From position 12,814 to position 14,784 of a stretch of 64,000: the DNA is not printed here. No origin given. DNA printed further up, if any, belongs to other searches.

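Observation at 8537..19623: Eleven-gene operon coupling HdrA(MvhD)-HdrC-HdrB to a soluble fumarate reductase/succinate dehydrogenase plus SucCD, fumarase and malic enzyme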

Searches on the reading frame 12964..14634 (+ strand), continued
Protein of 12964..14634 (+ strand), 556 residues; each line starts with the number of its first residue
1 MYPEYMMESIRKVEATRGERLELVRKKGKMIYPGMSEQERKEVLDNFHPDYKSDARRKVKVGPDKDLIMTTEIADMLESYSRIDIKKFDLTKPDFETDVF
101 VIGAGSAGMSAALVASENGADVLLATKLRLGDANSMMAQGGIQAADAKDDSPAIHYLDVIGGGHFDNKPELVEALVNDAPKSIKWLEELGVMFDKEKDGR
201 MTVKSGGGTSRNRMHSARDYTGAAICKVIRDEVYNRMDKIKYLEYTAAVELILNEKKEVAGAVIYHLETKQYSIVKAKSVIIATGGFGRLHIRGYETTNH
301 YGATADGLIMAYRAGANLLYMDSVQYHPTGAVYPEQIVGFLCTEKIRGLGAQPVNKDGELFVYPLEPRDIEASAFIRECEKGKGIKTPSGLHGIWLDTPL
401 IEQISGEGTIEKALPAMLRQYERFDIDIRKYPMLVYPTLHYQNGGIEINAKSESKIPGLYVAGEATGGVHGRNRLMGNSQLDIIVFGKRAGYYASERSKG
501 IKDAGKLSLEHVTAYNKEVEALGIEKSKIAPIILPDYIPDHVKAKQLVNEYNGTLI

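Call 82: find_homologous_proteins(query=P0123, max_evalue=1e-50)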
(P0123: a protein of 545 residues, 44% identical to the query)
Query P0123 (545 aa): 8000 proteins with E <= 1e-50 among 8000 candidates; the best 120 are listed.
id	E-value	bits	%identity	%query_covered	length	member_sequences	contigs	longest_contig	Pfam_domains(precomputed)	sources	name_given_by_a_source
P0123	0.0e+0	1246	100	100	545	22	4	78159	PF01266.31,PF00890.31,PF07992.21,PF03486.21,PF01134.29,PF12831.14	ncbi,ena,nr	ncbi:MAG: FAD-binding protein [Gammaproteobacteria bacterium]|nr:FAD-binding protein [Gammaproteobac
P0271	0.0e+0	1061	85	100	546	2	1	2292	PF01266.31,PF00890.31,PF07992.21,PF03486.21,PF01134.29,PF12831.14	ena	-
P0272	0.0e+0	1049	84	99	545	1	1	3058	PF01266.31,PF00890.31,PF07992.21,PF03486.21,PF01134.29,PF12831.14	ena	-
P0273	0.0e+0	1045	83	100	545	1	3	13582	PF01266.31,PF00890.31,PF07992.21,PF03486.21,PF01134.29,PF12831.14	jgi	jgi:L-aspartate oxidase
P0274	0.0e+0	1038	83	99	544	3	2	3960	PF01266.31,PF00890.31,PF07992.21,PF03486.21,PF12831.14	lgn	-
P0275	0.0e+0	1036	82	100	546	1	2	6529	PF01266.31,PF00890.31,PF07992.21,PF03486.21,PF01134.29,PF12831.14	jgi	jgi:L-aspartate oxidase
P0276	0.0e+0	1026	82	100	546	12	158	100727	PF01266.31,PF00890.31,PF07992.21,PF03486.21,PF12831.14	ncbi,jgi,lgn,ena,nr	ncbi:MAG: FAD-binding protein [Gammaproteobacteria bacterium]|jgi:succinate dehydrogenase / fumarate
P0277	0.0e+0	1026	83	98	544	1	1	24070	PF01266.31,PF00890.31,PF07992.21,PF03486.21,PF12831.14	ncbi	-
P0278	0.0e+0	1025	82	99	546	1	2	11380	PF01266.31,PF00890.31,PF07992.21,PF03486.21,PF01134.29,PF12831.14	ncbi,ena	-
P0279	0.0e+0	1023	83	99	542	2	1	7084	PF01266.31,PF00890.31,PF07992.21,PF03486.21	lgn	-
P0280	0.0e+0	1018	82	100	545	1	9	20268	PF01266.31,PF00890.31,PF07992.21,PF03486.21,PF01134.29,PF12831.14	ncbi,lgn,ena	-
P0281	0.0e+0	1014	82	99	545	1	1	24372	PF01266.31,PF00890.31,PF07992.21,PF03486.21,PF12831.14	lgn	-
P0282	0.0e+0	1013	81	99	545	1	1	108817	PF01266.31,PF00890.31,PF07992.21,PF03486.21,PF01134.29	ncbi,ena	-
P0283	8.4e-296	1000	79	99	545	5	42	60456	PF01266.31,PF00890.31,PF07992.21,PF03486.21,PF01134.29,PF12831.14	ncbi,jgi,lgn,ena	-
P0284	7.6e-294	993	80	99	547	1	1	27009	PF01266.31,PF00890.31,PF07992.21,PF03486.21,PF01134.29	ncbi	-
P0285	1.0e-293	993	79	100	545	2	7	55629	PF01266.31,PF00890.31,PF07992.21,PF03486.21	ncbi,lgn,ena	-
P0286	2.8e-273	926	75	98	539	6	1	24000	PF01266.31,PF00890.31,PF07992.21,PF03486.21,PF01134.29,PF12831.14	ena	-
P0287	1.4e-263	893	71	100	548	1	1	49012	PF01266.31,PF00890.31,PF07992.21,PF03486.21,PF01134.29,PF12831.14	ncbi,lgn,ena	-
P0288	1.1e-262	891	72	98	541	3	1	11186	PF01266.31,PF00890.31,PF07992.21,PF03486.21,PF01134.29,PF12831.14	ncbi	-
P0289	1.6e-262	890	71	98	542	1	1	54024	PF01266.31,PF00890.31,PF07992.21,PF03486.21,PF01134.29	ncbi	ncbi:MAG: FAD-dependent oxidoreductase [Pseudomonadota bacterium]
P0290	2.2e-261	886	71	99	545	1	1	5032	PF01266.31,PF00890.31,PF07992.21,PF03486.21,PF01134.29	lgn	-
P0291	6.3e-261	885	70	98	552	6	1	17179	PF01266.31,PF00890.31,PF07992.21,PF03486.21,PF01134.29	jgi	-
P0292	2.2e-260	883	71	99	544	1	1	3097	PF01266.31,PF00890.31,PF07992.21,PF03486.21,PF01134.29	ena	-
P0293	2.4e-260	883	71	99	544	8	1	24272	PF01266.31,PF00890.31,PF07992.21,PF03486.21,PF01134.29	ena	-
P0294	4.2e-260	882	71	98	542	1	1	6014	PF01266.31,PF00890.31,PF07992.21,PF03486.21,PF01134.29,PF12831.14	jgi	jgi:succinate dehydrogenase / fumarate reductase flavoprotein subunit/L-aspartate oxidase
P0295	5.8e-260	882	71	98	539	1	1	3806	PF01266.31,PF00890.31,PF07992.21,PF03486.21,PF01134.29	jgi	jgi:L-aspartate oxidase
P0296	7.0e-260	881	72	98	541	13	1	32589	PF01266.31,PF00890.31,PF07992.21,PF03486.21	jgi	jgi:L-aspartate oxidase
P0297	1.4e-259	880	71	98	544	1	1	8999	PF01266.31,PF00890.31,PF07992.21,PF03486.21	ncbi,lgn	-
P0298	2.5e-259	880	71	98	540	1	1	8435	PF01266.31,PF00890.31,PF07992.21,PF03486.21,PF01134.29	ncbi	-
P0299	3.4e-259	879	70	99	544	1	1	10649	PF01266.31,PF00890.31,PF07992.21,PF03486.21,PF01134.29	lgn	-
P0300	1.4e-258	877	71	98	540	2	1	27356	PF01266.31,PF00890.31,PF07992.21,PF03486.21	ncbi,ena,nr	ncbi:MAG: FAD-binding protein [Chromatiales bacterium]|nr:FAD-binding protein [Chromatiales bacteriu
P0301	1.6e-258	877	71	98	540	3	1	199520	PF01266.31,PF00890.31,PF07992.21,PF03486.21,PF01134.29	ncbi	-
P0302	3.2e-258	876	70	99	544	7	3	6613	PF01266.31,PF00890.31,PF07992.21,PF03486.21,PF01134.29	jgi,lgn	-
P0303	4.1e-257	872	70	98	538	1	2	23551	PF01266.31,PF00890.31,PF07992.21,PF03486.21,PF01134.29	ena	-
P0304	4.0e-256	869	70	99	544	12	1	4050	PF01266.31,PF00890.31,PF07992.21,PF03486.21,PF01134.29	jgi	jgi:succinate dehydrogenase / fumarate reductase flavoprotein subunit/L-aspartate oxidase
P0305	7.2e-255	865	71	99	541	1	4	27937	PF01266.31,PF00890.31,PF07992.21,PF13738.13,PF03486.21,PF01134.29,PF12831.14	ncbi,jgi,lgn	jgi:succinate dehydrogenase / fumarate reductase flavoprotein subunit/L-aspartate oxidase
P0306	1.0e-253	861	69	98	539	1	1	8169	PF01266.31,PF00890.31,PF07992.21,PF03486.21,PF01134.29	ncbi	-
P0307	1.2e-252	857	73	93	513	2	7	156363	PF01266.31,PF00890.31,PF07992.21,PF03486.21,PF01134.29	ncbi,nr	ncbi:MAG: FAD-binding protein [Gammaproteobacteria bacterium]|nr:FAD-binding protein [Gammaproteobac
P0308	1.2e-251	854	69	99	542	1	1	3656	PF01266.31,PF00890.31,PF07992.21,PF03486.21,PF01134.29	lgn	-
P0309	2.9e-251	853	69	99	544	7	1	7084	PF01266.31,PF00890.31,PF07992.21,PF13738.13,PF03486.21,PF01134.29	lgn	-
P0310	3.9e-251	852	69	98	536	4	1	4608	PF01266.31,PF00890.31,PF07992.21,PF03486.21,PF01134.29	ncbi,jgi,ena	-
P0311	5.6e-251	852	68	98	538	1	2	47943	PF01266.31,PF00890.31,PF07992.21,PF03486.21,PF01134.29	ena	-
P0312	1.1e-249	848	68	98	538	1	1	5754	PF01266.31,PF00890.31,PF07992.21,PF03486.21,PF01134.29,PF12831.14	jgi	jgi:L-aspartate oxidase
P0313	1.6e-249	847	68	100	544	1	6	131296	PF01266.31,PF00890.31,PF07992.21,PF03486.21,PF01134.29,PF12831.14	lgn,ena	-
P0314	2.0e-249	847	70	98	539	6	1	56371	PF01266.31,PF00890.31,PF07992.21,PF03486.21,PF01134.29,PF12831.14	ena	-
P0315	8.4e-249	845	67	98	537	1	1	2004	PF01266.31,PF00890.31,PF07992.21,PF03486.21,PF01134.29,PF12831.14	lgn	-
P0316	2.7e-248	843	68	98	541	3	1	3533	PF01266.31,PF00890.31,PF07992.21,PF03486.21,PF01134.29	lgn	-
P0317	4.3e-248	842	67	98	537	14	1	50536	PF01266.31,PF00890.31,PF07992.21,PF03486.21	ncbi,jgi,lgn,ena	-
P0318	6.5e-248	842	67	98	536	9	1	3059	PF01266.31,PF00890.31,PF07992.21,PF03486.21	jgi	-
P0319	1.5e-247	841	68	98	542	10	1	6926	PF01266.31,PF00890.31,PF07992.21,PF03486.21,PF01134.29,PF12831.14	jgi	jgi:succinate dehydrogenase / fumarate reductase flavoprotein subunit/L-aspartate oxidase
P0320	5.3e-247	839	69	98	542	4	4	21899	PF01266.31,PF00890.31,PF07992.21,PF03486.21,PF01134.29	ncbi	ncbi:MAG: FAD-binding protein [gamma proteobacterium symbiont of Phacoides pectinatus]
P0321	5.4e-247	839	68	98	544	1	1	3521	PF01266.31,PF00890.31,PF07992.21,PF03486.21,PF01134.29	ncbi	-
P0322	6.2e-247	839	68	99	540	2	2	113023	PF01266.31,PF00890.31,PF07992.21,PF13738.13,PF03486.21,PF01134.29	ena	-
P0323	1.2e-246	838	68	98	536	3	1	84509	PF01266.31,PF00890.31,PF07992.21,PF03486.21,PF01134.29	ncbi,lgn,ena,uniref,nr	ncbi:MAG TPA: FAD-dependent oxidoreductase [Sedimenticola thiotaurini]|uniref:FAD-dependent oxidored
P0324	1.4e-246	837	67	98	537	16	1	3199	PF01266.31,PF00890.31,PF07992.21,PF03486.21,PF01134.29,PF12831.14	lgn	-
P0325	1.9e-246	837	69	98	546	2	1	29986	PF01266.31,PF00890.31,PF07992.21,PF03486.21,PF01134.29,PF12831.14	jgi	jgi:succinate dehydrogenase / fumarate reductase flavoprotein subunit/L-aspartate oxidase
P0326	2.2e-246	837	67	98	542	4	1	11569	PF01266.31,PF00890.31,PF07992.21,PF03486.21,PF01134.29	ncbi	-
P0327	2.4e-246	837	69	99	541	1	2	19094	PF01266.31,PF00890.31,PF07992.21,PF03486.21,PF01134.29,PF12831.14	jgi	-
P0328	3.1e-246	836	67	98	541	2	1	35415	PF01266.31,PF00890.31,PF07992.21,PF03486.21,PF01134.29,PF12831.14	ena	-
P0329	5.4e-246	835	68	98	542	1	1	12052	PF01266.31,PF00890.31,PF07992.21,PF03486.21,PF01134.29,PF12831.14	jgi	-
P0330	1.0e-245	835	68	98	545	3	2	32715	PF01266.31,PF00890.31,PF07992.21,PF03486.21,PF01134.29,PF12831.14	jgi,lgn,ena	-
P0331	1.7e-245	834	68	99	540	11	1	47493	PF01266.31,PF00890.31,PF07992.21,PF03486.21,PF01134.29,PF12831.14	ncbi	ncbi:MAG: FAD-dependent oxidoreductase [Sedimenticola sp.]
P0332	1.7e-245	834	67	99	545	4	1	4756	PF01266.31,PF00890.31,PF07992.21,PF03486.21,PF01134.29,PF12831.14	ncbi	-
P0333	2.9e-245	833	68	98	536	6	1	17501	PF01266.31,PF00890.31,PF07992.21,PF03486.21,PF01134.29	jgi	-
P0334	3.1e-245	833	68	98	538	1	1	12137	PF01266.31,PF00890.31,PF07992.21,PF03486.21,PF01134.29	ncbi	-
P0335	3.4e-245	833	69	98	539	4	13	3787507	PF01266.31,PF00890.31,PF07992.21,PF03486.21,PF01134.29,PF12831.14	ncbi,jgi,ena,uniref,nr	ncbi:Aspartate oxidase [endosymbiont of Ridgeia piscesae]|jgi:succinate dehydrogenase / fumarate red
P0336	7.2e-245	832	69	98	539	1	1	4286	PF01266.31,PF00890.31,PF07992.21,PF03486.21,PF01134.29,PF12831.14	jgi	-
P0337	9.6e-245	831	67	98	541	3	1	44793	PF01266.31,PF00890.31,PF07992.21,PF03486.21,PF01134.29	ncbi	-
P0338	1.8e-244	830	67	98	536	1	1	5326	PF01266.31,PF00890.31,PF07992.21,PF03486.21,PF01134.29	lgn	-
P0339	2.7e-244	830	66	96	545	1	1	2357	PF01266.31,PF00890.31,PF07992.21,PF03486.21,PF01134.29,PF12831.14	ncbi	-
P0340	4.0e-244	829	69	97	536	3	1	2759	PF01266.31,PF00890.31,PF07992.21,PF03486.21,PF01134.29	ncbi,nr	ncbi:MAG: FAD-dependent oxidoreductase [Gammaproteobacteria bacterium]|nr:FAD-dependent oxidoreducta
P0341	5.5e-244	829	67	98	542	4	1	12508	PF01266.31,PF00890.31,PF07992.21,PF03486.21,PF01262.28,PF01134.29,PF12831.14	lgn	-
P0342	6.5e-244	829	68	98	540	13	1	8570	PF01266.31,PF00890.31,PF07992.21,PF03486.21,PF01134.29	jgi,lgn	jgi:succinate dehydrogenase / fumarate reductase flavoprotein subunit/L-aspartate oxidase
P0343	6.5e-244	829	67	98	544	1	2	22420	PF01266.31,PF00890.31,PF07992.21,PF03486.21,PF01134.29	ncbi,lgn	ncbi:MAG: FAD-binding protein [Candidatus Sedimenticola endophacoides]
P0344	6.8e-244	829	67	98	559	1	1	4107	PF01266.31,PF00890.31,PF07992.21,PF03486.21,PF01134.29,PF12831.14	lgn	-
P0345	7.1e-244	828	67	98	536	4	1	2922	PF01266.31,PF00890.31,PF07992.21,PF03486.21,PF01134.29,PF12831.14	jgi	-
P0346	8.2e-244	828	67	96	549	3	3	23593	PF01266.31,PF00890.31,PF07992.21,PF03486.21,PF01134.29,PF12831.14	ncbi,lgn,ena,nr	ncbi:MAG: FAD-binding protein [Gammaproteobacteria bacterium]|nr:FAD-binding protein [Gammaproteobac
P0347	8.3e-244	828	68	98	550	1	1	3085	PF01266.31,PF00890.31,PF07992.21,PF03486.21,PF01134.29,PF12831.14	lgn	-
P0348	9.2e-244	828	66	99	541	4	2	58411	PF01266.31,PF00890.31,PF07992.21,PF03486.21,PF01134.29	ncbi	ncbi:MAG: FAD-dependent oxidoreductase [Candidatus Sedimenticola sp. (ex Thyasira tokunagai)]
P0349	1.1e-243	828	68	97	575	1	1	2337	PF01266.31,PF00890.31,PF07992.21,PF03486.21,PF12831.14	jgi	jgi:L-aspartate oxidase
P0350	1.9e-243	827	67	96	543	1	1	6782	PF01266.31,PF00890.31,PF07992.21,PF03486.21,PF01134.29,PF12831.14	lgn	-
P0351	2.3e-243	827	68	98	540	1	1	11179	PF01266.31,PF00890.31,PF07992.21,PF03486.21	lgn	-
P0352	2.6e-243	827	68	97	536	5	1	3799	PF01266.31,PF00890.31,PF07992.21,PF03486.21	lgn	-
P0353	3.1e-243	826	68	98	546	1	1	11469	PF01266.31,PF00890.31,PF07992.21,PF03486.21,PF01134.29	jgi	jgi:succinate dehydrogenase / fumarate reductase flavoprotein subunit/L-aspartate oxidase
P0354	6.6e-243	825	67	99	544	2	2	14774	PF01266.31,PF00890.31,PF07992.21,PF13738.13,PF03486.21,PF01134.29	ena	-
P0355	8.1e-243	825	65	98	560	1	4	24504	PF01266.31,PF00890.31,PF07992.21,PF03486.21,PF01134.29,PF12831.14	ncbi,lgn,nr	ncbi:MAG: FAD-binding protein [gamma proteobacterium symbiont of Bathyaustriella thionipta]|nr:FAD-b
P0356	9.1e-243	825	67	99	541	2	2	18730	PF01266.31,PF00890.31,PF07992.21,PF03486.21,PF01134.29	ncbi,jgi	jgi:succinate dehydrogenase / fumarate reductase flavoprotein subunit/L-aspartate oxidase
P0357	1.2e-242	824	67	97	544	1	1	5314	PF01266.31,PF00890.31,PF07992.21,PF03486.21,PF01134.29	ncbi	-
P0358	1.5e-242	824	67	96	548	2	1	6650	PF01266.31,PF00890.31,PF07992.21,PF03486.21,PF01134.29,PF12831.14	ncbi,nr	ncbi:MAG: L-aspartate oxidase [Gammaproteobacteria bacterium]|nr:MAG: L-aspartate oxidase [Gammaprot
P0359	1.5e-242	824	67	96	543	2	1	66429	PF01266.31,PF00890.31,PF07992.21,PF03486.21,PF01134.29,PF12831.14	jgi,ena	-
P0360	1.6e-242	824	67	98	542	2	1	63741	PF01266.31,PF00890.31,PF07992.21,PF03486.21,PF01134.29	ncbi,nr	ncbi:MAG: FAD-dependent oxidoreductase [Gammaproteobacteria bacterium]|nr:FAD-dependent oxidoreducta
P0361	1.6e-242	824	66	99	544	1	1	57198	PF01266.31,PF00890.31,PF07992.21,PF03486.21,PF01134.29,PF12831.14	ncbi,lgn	-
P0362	2.2e-242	824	67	96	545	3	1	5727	PF01266.31,PF00890.31,PF07992.21,PF03486.21,PF01134.29,PF12831.14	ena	-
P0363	2.3e-242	824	65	99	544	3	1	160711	PF01266.31,PF00890.31,PF07992.21,PF03486.21,PF01134.29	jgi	jgi:L-aspartate oxidase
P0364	2.7e-242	823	66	96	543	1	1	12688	PF01266.31,PF00890.31,PF07992.21,PF03486.21,PF01134.29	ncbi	-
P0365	2.7e-242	823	68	98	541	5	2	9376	PF01266.31,PF00890.31,PF07992.21,PF03486.21,PF01134.29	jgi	-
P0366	2.8e-242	823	66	99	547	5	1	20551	PF01266.31,PF00890.31,PF07992.21,PF03486.21,PF01134.29,PF12831.14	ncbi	-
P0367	2.8e-242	823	66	99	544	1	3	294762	PF01266.31,PF00890.31,PF07992.21,PF03486.21,PF01134.29,PF12831.14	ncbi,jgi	jgi:succinate dehydrogenase/fumarate reductase flavoprotein subunit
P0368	2.9e-242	823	69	97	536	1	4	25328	PF01266.31,PF00890.31,PF07992.21,PF03486.21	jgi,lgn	jgi:L-aspartate oxidase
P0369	3.2e-242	823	67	98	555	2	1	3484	PF01266.31,PF00890.31,PF07992.21,PF03486.21,PF01134.29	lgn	-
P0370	3.5e-242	823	67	98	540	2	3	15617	PF01266.31,PF00890.31,PF07992.21,PF03486.21,PF01134.29,PF12831.14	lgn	-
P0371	4.3e-242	823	69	98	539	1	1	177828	PF01266.31,PF00890.31,PF07992.21,PF03486.21,PF01134.29,PF12831.14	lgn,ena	-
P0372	4.8e-242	822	68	98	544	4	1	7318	PF01266.31,PF00890.31,PF07992.21,PF03486.21,PF01134.29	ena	-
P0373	4.8e-242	822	66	99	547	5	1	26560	PF01266.31,PF00890.31,PF07992.21,PF03486.21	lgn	-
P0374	4.9e-242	822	66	98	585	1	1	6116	PF01266.31,PF00890.31,PF07992.21,PF13738.13,PF03486.21,PF01134.29,PF12831.14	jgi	jgi:succinate dehydrogenase / fumarate reductase flavoprotein subunit/L-aspartate oxidase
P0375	7.0e-242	822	67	99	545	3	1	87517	PF01266.31,PF00890.31,PF07992.21,PF03486.21,PF01134.29,PF12831.14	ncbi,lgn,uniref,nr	ncbi:FAD-dependent oxidoreductase [Thiorhodococcus minor]|uniref:FAD-dependent oxidoreductase n=1 Ta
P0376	1.1e-241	821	68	97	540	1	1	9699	PF01266.31,PF00890.31,PF07992.21,PF03486.21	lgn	-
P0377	1.1e-241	821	67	97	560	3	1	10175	PF01266.31,PF00890.31,PF07992.21,PF03486.21,PF01134.29,PF12831.14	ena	-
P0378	1.4e-241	821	66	99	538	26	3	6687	PF01266.31,PF00890.31,PF07992.21,PF03486.21,PF01134.29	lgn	-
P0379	1.5e-241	821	67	96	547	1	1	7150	PF01266.31,PF00890.31,PF07992.21,PF03486.21,PF01134.29,PF12831.14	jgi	-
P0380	1.7e-241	821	65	99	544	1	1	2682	PF01266.31,PF00890.31,PF07992.21,PF03486.21,PF01134.29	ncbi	ncbi:MAG: FAD-dependent oxidoreductase [Gammaproteobacteria bacterium]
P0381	1.9e-241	820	66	98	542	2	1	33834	PF01266.31,PF00890.31,PF07992.21,PF03486.21,PF01134.29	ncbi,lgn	-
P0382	2.2e-241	820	65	99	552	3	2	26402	PF01266.31,PF00890.31,PF07992.21,PF03486.21,PF01134.29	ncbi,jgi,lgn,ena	-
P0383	2.6e-241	820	66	96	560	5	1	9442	PF01266.31,PF00890.31,PF07992.21,PF03486.21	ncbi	-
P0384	2.6e-241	820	66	98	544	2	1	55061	PF01266.31,PF00890.31,PF07992.21,PF03486.21,PF01134.29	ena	-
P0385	2.8e-241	820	67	98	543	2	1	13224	PF01266.31,PF00890.31,PF07992.21,PF03486.21,PF01134.29,PF12831.14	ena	-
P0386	3.5e-241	820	68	99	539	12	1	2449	PF01266.31,PF00890.31,PF07992.21,PF03486.21,PF01134.29,PF12831.14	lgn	-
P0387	3.7e-241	820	66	96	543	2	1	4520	PF01266.31,PF00890.31,PF07992.21,PF03486.21,PF12831.14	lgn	-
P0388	3.9e-241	819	66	97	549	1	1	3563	PF01266.31,PF00890.31,PF07992.21,PF03486.21,PF01134.29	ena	-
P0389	4.5e-241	819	67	98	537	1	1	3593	PF01266.31,PF00890.31,PF07992.21,PF03486.21,PF01134.29,PF12831.14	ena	-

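Call 83: find_encoding_contigs(protein=P0335, flank=10000, max_places=1)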
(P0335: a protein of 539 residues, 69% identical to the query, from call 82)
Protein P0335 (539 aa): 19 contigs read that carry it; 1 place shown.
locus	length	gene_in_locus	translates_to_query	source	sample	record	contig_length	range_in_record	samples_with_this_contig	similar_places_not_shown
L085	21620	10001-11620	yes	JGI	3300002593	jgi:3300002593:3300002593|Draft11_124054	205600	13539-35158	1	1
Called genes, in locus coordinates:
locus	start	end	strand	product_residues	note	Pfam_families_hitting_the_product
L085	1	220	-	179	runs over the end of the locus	PF04351:PilP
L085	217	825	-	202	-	PF04350:PilO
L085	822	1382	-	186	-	PF05137:PilN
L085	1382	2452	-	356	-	PF11104:PilM_2, PF06723:MreB_Mbl (faint), PF14450:FtsA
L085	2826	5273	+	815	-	PF00912:Transgly, PF17092:PCB_OB, PF00905:Transpeptidase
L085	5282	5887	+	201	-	-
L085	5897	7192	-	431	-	PF00285:Citrate_synt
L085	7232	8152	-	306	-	PF00056:Ldh_1_N, PF02866:Ldh_1_C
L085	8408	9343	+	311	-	PF00056:Ldh_1_N, PF02866:Ldh_1_C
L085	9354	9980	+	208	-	PF13510:Fer2_4, PF13187:Fer4_9 (faint), PF13534:Fer4_17 (faint)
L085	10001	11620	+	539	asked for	PF03486:HI0933_like (weak), PF07992:Pyr_redox_2 (weak), PF00890:FAD_binding_2, PF01134:GIDA (weak), PF01266:DAO, PF12831:FAD_oxidored (weak)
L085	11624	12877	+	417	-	PF01512:Complex1_51K, PF10531:SLBB, PF22461:SLBB_2 (weak), PF10589:NADH_4Fe-4S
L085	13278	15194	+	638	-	PF01558:POR, PF01855:POR_N, PF02780:Transketolase_C (faint), PF17147:PFOR_II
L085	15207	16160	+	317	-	PF02775:TPP_enzyme_C, PF12367:PFO_beta_C (weak)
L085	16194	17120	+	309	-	-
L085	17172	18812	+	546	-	-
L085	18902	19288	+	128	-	PF05635:23S_rRNA_IVP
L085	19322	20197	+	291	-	PF04060:FeS, PF14697:Fer4_21 (weak), PF00037:Fer4 (weak), PF12797:Fer4_2 (weak), PF12837:Fer4_6 (weak)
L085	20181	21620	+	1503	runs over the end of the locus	PF01855:POR_N, PF17147:PFOR_II, PF12838:Fer4_7 (faint), PF13187:Fer4_9 (faint), PF00037:Fer4 (faint), PF12837:Fer4_6 (faint), PF13237:Fer4_10 (faint)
